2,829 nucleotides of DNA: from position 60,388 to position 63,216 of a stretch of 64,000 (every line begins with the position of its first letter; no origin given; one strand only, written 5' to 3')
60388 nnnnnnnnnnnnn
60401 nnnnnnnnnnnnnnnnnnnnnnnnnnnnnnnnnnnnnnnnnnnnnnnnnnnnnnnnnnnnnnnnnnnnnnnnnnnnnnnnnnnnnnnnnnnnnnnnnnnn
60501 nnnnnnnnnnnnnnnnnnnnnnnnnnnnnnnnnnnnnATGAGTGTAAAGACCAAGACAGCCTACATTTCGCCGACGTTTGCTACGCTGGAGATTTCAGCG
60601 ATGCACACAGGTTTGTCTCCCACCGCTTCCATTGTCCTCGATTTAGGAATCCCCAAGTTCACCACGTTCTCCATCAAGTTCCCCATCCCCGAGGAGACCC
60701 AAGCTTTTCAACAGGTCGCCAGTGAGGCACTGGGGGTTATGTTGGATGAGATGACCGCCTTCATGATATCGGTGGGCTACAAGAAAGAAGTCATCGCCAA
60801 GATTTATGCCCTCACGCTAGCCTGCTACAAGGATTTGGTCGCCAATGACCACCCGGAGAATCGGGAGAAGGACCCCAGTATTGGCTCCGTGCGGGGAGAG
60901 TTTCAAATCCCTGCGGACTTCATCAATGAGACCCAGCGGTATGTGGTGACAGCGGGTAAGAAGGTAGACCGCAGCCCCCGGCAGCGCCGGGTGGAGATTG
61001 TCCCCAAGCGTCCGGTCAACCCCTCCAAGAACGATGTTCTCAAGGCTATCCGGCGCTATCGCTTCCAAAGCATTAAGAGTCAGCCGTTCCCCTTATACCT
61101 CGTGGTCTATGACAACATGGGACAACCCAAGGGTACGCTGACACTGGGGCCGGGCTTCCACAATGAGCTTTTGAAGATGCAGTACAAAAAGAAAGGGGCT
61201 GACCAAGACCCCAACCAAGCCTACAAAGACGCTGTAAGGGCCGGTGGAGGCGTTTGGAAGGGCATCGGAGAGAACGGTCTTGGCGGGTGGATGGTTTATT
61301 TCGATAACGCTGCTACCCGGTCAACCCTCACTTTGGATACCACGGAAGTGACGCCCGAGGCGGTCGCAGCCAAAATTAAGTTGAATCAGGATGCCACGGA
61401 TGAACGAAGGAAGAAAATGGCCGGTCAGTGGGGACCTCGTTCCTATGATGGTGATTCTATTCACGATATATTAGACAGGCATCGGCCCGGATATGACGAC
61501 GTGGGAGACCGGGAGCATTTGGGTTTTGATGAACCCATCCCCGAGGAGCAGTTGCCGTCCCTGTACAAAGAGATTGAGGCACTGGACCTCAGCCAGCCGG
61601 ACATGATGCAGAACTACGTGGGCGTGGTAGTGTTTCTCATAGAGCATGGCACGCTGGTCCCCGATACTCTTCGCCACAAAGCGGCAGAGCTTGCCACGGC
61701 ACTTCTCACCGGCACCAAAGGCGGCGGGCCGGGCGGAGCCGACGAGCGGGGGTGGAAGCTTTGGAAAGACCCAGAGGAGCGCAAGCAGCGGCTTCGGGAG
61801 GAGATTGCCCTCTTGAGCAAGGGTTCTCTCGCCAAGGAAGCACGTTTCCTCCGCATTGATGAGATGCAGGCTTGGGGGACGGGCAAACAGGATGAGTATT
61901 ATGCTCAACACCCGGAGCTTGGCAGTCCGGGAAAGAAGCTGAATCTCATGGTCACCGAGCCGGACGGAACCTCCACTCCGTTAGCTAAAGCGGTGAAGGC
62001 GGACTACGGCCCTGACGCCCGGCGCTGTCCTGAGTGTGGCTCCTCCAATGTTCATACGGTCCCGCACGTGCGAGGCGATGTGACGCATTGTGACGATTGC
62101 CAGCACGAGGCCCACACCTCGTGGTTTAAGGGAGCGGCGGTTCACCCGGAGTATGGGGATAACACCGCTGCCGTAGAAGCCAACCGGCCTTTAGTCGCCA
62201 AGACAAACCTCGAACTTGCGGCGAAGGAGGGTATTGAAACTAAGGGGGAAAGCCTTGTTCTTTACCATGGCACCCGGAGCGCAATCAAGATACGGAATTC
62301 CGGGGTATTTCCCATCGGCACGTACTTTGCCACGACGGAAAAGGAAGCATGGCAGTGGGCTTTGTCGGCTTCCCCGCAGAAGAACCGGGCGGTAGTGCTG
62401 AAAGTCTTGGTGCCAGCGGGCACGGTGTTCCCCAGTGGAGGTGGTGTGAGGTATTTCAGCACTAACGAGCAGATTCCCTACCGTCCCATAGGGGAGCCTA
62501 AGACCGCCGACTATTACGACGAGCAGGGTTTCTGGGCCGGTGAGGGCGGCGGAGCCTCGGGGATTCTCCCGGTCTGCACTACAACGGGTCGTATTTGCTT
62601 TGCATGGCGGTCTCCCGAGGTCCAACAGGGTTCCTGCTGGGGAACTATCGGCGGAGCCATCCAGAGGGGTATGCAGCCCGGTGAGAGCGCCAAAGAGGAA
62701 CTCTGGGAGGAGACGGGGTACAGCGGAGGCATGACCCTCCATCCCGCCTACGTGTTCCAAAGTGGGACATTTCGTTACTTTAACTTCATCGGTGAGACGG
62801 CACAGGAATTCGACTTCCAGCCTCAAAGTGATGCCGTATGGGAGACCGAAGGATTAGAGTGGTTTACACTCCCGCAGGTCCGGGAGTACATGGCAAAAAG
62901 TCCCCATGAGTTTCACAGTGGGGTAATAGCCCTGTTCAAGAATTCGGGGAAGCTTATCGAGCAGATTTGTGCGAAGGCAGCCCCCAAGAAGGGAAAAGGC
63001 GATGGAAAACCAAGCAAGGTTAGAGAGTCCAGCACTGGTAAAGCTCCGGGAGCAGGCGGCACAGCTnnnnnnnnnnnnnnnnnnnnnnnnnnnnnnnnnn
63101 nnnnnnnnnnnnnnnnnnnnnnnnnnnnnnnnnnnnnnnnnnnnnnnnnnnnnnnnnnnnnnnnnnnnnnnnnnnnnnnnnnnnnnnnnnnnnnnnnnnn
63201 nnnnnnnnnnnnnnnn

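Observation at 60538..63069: PARP/DT-like ADP-ribosyltransferase signature fused to a Nudix-like box in an 843-aa protein at the end of the structural module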

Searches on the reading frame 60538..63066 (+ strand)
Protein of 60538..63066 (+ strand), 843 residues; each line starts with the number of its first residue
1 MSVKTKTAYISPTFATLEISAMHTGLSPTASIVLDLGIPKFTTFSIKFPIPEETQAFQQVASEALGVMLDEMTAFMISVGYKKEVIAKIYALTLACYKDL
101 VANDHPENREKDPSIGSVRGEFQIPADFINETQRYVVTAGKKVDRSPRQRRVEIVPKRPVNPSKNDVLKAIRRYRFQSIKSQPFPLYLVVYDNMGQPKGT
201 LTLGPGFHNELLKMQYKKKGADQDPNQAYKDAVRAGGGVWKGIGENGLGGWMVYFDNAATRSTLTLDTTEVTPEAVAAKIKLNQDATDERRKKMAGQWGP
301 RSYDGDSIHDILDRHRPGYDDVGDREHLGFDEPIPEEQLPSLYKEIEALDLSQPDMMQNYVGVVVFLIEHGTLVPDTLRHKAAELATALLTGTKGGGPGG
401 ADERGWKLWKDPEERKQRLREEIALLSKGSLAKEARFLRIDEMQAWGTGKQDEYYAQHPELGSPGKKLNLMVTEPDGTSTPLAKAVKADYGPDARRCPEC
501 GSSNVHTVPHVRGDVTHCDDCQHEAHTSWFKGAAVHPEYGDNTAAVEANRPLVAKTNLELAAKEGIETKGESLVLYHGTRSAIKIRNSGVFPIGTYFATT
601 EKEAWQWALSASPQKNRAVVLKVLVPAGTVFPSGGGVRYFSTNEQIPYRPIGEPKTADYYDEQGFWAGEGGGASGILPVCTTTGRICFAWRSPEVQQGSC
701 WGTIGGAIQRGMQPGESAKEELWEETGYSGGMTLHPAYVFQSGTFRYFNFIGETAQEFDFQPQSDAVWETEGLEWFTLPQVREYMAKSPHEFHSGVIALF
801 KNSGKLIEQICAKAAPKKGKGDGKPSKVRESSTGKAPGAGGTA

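Call 3: search_protein_families(library=pfam, proteins=[window:60538-63066:+], max_evalue=1)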
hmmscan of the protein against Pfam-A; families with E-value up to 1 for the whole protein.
window:60538-63066:+ (843 aa): 8 families
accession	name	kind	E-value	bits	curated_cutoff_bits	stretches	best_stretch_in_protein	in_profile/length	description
PF00293.34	NUDIX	-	1.2e-07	32.2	21.1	1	674-788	6-126/134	NUDIX domain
PF18760.7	ART-PolyVal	-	0.016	16.4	31.2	1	568-621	2-54/140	ADP-Ribosyltransferase in polyvalent proteins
PF08274.17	Zn_Ribbon_YjdM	-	0.021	15.3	30.8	1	496-524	4-28/30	PhnA Zinc-Ribbon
PF14319.11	Zn_Tnp_IS91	-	0.033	14.6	26.3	1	487-531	31-72/90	Transposase zinc-binding domain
PF12760.12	Zn_ribbon_IS1595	-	0.065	13.7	25.4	1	492-523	16-45/46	Transposase zinc-ribbon domain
PF12773.13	DZR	-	0.15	12.7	27.3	1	492-529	10-38/45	Double zinc ribbon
PF08271.17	Zn_Ribbon_TF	-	0.23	11.5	29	1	496-521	2-25/43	TFIIB zinc-binding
PF09723.15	Zn_ribbon_8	-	0.83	10.2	34.4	0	492-506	25-38/41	Zinc ribbon domain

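Call 4: search_protein_families(library=phrogs, proteins=[window:60538-63066:+], max_evalue=0.1)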
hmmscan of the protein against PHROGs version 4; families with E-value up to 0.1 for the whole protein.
window:60538-63066:+ (843 aa): 5 families
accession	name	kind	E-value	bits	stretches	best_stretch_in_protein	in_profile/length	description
phrog_1198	-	other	4.3e-07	30.9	1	680-790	45-158/253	MutT/NUDIX hydrolase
phrog_15528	-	head and packaging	0.027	13.8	1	697-834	541-677/794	portal protein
phrog_28952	-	unknown function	0.064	14.1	0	679-713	10-44/53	-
phrog_10313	-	other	0.083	13.6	0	698-749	37-82/159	nudix hydrolase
phrog_13972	-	DNA, RNA and nucleotide metabolism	0.099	13.8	0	496-522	41-67/75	DNA ligase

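Call 5: search_solved_structures(query=window:60538-63066:+, max_evalue=10, show_alignments=3)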
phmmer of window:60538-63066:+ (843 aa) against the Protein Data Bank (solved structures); distinct sequences matched with E-value up to 10: 10.
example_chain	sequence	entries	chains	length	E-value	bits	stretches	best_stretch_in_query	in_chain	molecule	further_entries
1v8i_A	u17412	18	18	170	0.0025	19.2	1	703-776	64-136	ADP-ribose pyrophosphatase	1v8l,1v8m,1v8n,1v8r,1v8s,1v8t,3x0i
1v8u_A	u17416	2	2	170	0.0065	17.8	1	703-776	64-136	ADP-ribose pyrophosphatase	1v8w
1v8v_A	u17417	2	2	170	0.0065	17.8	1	703-776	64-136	ADP-ribose pyrophosphatase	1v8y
3i7u_A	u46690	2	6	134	0.047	15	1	699-784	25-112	AP4A hydrolase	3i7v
3smd_A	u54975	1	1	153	0.058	14.7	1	697-753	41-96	MutT/NUDIX family protein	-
7pkt_D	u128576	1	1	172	0.092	14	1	383-502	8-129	mL40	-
3r03_A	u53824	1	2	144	0.27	12.5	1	682-785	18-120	NUDIX hydrolase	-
23gd_D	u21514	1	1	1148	0.76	11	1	365-411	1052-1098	J-like tail tip protein gp24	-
5otn_A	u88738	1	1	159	1.1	10.5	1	682-755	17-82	Nudix (Nucleoside diphosphate linked moiety X)-type motif 1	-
5hzx_A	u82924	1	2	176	1.3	10.2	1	682-755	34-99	Nudix (Nucleoside diphosphate linked moiety X)-type motif 1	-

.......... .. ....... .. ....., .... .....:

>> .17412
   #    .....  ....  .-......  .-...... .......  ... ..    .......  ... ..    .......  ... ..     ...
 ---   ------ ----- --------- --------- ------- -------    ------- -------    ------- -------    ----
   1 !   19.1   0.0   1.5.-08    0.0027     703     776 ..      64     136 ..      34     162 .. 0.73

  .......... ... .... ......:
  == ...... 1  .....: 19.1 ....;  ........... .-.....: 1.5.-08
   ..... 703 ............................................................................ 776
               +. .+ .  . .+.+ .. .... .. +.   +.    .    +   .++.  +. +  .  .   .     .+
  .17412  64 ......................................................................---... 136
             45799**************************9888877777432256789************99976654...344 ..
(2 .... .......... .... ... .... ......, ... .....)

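Call 6: find_homologous_proteins(query=window:60538-63066:+)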
Query window:60538-63066:+ (843 aa): 19 proteins with E <= 0.001 among 8000 candidates.
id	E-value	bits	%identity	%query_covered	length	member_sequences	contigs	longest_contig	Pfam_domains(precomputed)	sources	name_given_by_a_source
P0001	0.0e+0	1925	100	98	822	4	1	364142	PF00293.35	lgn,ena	-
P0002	0.0e+0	1579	82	98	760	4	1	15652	PF00293.35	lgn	-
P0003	0.0e+0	1080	96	34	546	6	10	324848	PF00293.35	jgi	jgi:8-oxo-dGTP pyrophosphatase MutT (NUDIX family)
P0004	5.4e-275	933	65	42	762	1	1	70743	PF00293.35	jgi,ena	jgi:8-oxo-dGTP pyrophosphatase MutT (NUDIX family)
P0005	3.5e-268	910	47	72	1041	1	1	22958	PF18760.8,PF00293.35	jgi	jgi:8-oxo-dGTP pyrophosphatase MutT (NUDIX family)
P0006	2.8e-237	808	57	42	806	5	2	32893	PF00293.35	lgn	-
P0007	7.5e-220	750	60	34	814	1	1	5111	PF00293.35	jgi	jgi:8-oxo-dGTP pyrophosphatase MutT (NUDIX family)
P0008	2.0e-218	746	58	53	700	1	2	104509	-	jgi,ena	jgi:hypothetical protein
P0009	7.8e-216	737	58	20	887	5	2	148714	PF00293.35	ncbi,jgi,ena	jgi:8-oxo-dGTP pyrophosphatase MutT (NUDIX family)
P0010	2.5e-214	732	57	20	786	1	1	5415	PF00293.35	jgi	jgi:8-oxo-dGTP pyrophosphatase MutT (NUDIX family)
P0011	3.3e-213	728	58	20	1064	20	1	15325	PF00293.35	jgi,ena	-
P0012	7.4e-203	694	57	21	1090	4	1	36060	PF00293.35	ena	-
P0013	7.8e-203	694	58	20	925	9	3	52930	PF00293.35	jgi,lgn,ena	jgi:8-oxo-dGTP pyrophosphatase MutT (NUDIX family)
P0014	1.3e-172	594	61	26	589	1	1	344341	PF00293.35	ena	-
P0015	2.8e-172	593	37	63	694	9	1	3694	PF00293.35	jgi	-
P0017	1.1e-147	512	66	26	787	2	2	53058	PF00293.35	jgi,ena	-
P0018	4.1e-146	507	54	33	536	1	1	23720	PF00293.35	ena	-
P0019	1.4e-111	392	65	26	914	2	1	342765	PF00684.26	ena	-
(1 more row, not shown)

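Call 9: search_protein_families(library=pfam, proteins=[P0005, P0009, P0011, P0015, P0017, P0019, P0004, P0006, P0007, P0008], max_evalue=0.1)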
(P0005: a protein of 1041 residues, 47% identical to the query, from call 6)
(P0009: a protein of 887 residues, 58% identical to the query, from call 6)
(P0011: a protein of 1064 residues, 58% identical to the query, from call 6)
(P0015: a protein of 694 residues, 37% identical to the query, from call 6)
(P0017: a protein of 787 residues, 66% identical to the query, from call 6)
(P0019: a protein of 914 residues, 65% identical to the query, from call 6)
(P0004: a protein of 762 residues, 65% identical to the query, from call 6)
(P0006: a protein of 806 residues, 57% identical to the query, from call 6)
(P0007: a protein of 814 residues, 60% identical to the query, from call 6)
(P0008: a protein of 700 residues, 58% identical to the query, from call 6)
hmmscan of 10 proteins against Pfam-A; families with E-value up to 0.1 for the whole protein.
P0005 (1041 aa): 3 families
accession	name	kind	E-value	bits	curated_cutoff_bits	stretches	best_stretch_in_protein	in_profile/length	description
PF18760.7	ART-PolyVal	-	1.1e-08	36.4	31.2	1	332-440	1-113/140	ADP-Ribosyltransferase in polyvalent proteins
PF00293.34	NUDIX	-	1.5e-06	28.7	21.1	1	874-988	5-122/134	NUDIX domain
PF01068.26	DNA_ligase_A_M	-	0.095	12.8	26.2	0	398-438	155-194/204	ATP dependent DNA ligase domain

P0009 (887 aa): 1 family
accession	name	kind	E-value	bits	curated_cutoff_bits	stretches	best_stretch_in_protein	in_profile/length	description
PF00293.34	NUDIX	-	3e-08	34.2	21.1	1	729-839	3-118/134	NUDIX domain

P0011 (1064 aa): 1 family
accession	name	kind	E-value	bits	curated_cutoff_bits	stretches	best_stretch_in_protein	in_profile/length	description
PF00293.34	NUDIX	-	3.3e-08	34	21.1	1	906-1016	3-118/134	NUDIX domain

P0015 (694 aa): 1 family
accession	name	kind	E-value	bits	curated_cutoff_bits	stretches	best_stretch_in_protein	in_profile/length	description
PF00293.34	NUDIX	-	6.2e-11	42.9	21.1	1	541-660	5-130/134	NUDIX domain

P0017 (787 aa): 2 families
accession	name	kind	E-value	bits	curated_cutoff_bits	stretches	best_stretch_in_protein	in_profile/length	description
PF00293.34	NUDIX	-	8.6e-09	35.9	21.1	1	551-676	5-126/134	NUDIX domain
PF09392.15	T3SS_needle_F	-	0.0067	17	29.4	1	395-437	3-45/71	Type III secretion needle MxiH, YscF, SsaG, EprI, PscF, EscF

P0019 (914 aa): 2 families
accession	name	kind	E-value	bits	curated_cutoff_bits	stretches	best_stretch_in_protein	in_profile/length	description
PF00684.25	DnaJ_CXXCXGXG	-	5.7e-06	26.9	32.7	0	610-663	1-65/65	DnaJ central domain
PF15777.11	Anti-TRAP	-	0.0097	16.3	32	1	654-683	11-40/59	Tryptophan RNA-binding attenuator protein inhibitory protein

P0004 (762 aa): 1 family
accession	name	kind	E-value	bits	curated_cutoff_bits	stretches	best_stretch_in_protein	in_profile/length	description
PF00293.34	NUDIX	-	3.5e-07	30.7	21.1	1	606-719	5-124/134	NUDIX domain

P0006 (806 aa): 1 family
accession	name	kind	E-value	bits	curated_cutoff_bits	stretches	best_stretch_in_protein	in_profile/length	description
PF00293.34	NUDIX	-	5e-09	36.7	21.1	1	645-759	5-122/134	NUDIX domain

P0007 (814 aa): 1 family
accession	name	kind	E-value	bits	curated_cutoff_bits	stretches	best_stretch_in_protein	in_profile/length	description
PF00293.34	NUDIX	-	1.3e-06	28.9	21.1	1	663-770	5-117/134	NUDIX domain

P0008 (700 aa): 1 family
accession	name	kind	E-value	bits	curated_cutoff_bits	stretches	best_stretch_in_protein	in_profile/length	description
PF00293.34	NUDIX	-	0.002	18.6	21.1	1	631-688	5-60/134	NUDIX domain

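Call 27: predict_structure(alignment_id=A1)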
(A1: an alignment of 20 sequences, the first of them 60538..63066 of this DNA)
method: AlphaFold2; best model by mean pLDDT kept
length: 843 residues; sequences in the alignment: 20
mean_pLDDT: 59.2   pTM: 0.29
mean pLDDT of the five models: 59.2, 57.2, 54.4, 51.0, 50.9
residues with pLDDT >= 90: 47; 70-90: 289; 50-70: 171; < 50: 336
segments of 3 or more residues with pLDDT < 50: 1-8, 110-114, 136-224, 247-249, 292-297, 323-329, 429-436, 473-475, 487-496, 508-516, 524-673, 816-843
pLDDT, mean of each block of 10 residues (from residue 1): 40 74 62 73 69 68 70 68 82 86 63 61 81 53 27 31 40 36 37 38 40 37 57 86 61 77 79 85 69 46 69 72 48 77 90 85 86 84 91 73 75 85 73 43 67 73 53 50 49 46 54 49 41 25 33 38 35 24 25 29 45 38 30 27 27 31 36 71 91 65 68 69 81 79 63 89 67 90 89 83 88 58 30 28 28
secondary structure, 60 per line:
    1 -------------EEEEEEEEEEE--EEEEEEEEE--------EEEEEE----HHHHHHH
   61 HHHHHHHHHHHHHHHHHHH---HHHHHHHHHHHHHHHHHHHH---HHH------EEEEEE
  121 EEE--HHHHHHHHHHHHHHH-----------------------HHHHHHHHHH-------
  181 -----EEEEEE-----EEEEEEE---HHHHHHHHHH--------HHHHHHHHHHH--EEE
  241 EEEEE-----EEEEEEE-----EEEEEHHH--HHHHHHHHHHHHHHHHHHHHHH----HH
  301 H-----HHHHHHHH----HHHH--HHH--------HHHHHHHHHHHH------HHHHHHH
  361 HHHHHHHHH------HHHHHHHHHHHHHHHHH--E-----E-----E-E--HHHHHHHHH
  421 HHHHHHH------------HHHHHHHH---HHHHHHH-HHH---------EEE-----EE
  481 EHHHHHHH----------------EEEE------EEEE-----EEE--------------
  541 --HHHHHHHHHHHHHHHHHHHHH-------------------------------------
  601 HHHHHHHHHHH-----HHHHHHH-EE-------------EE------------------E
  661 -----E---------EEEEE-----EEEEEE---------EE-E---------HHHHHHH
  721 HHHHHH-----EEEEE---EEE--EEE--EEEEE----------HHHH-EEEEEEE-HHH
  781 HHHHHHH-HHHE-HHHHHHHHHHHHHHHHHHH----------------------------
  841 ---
elements in order (helices of 4 or more, strands of 3 or more residues): E14-24 E27-35 E44-49 H54-79 H83-102 E115-123 H126-140 H164-173 E186-191 E197-203 H207-216 H225-235 E238-245 E251-257 E263-267 H273-294 H307-314 H319-322 H336-347 H354-369 H376-392 H412-427 H440-447 H451-457 E471-473 E479-481 H482-488 E505-508 E515-518 E524-526 H543-563 H601-611 H617-623 E676-680 E686-691 H714-726 E732-736 E740-742 E745-747 E750-754 H765-768 E770-776 H778-787 H794-812

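Call 36: find_encoding_contigs(protein=P0001, flank=10000, max_places=3)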
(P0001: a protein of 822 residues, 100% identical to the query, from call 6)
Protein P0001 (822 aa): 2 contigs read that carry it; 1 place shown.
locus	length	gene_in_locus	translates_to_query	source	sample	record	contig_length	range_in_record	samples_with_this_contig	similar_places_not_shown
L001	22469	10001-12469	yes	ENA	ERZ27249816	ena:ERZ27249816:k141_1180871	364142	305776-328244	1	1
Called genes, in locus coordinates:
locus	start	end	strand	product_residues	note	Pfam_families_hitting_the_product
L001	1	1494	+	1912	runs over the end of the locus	PF00801:PKD (faint), PF05345:He_PIG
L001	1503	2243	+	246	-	-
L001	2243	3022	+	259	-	-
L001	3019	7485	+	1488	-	PF26079:Baseplate_J_C (faint)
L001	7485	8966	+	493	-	-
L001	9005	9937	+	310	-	-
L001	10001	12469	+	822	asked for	PF00293:NUDIX (weak)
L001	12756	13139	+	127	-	-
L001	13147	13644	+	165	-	-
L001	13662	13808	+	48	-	-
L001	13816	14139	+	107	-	-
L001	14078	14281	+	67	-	-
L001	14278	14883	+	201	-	-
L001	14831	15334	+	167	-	-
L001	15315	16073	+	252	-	-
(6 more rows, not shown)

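Call 37: find_encoding_contigs(protein=P0005, flank=10000, max_places=3)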
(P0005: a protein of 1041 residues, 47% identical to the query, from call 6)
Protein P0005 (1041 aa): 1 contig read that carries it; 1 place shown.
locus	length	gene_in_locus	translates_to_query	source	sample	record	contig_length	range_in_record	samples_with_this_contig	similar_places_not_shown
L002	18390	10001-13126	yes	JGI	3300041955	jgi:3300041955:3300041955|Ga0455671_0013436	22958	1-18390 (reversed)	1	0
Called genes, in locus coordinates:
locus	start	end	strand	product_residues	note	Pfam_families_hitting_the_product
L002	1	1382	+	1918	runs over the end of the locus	PF05345:He_PIG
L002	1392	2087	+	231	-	-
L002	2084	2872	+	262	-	-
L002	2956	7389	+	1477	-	-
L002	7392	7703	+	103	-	-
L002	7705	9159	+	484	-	-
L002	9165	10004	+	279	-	PF01541:GIY-YIG, PF07460:NUMOD3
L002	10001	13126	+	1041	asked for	PF18760:ART-PolyVal, PF00293:NUDIX (weak)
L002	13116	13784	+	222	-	PF25691:BW3TFN (faint)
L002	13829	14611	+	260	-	-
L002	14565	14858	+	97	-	-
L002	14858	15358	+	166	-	-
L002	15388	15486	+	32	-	-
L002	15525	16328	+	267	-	-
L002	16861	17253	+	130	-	-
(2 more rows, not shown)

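Call 44: search_protein_families(library=ncbifam, proteins=[window:60538-63066:+], max_evalue=0.1)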
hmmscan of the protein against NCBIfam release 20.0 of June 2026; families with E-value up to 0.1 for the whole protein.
window:60538-63066:+ (843 aa): 0 families
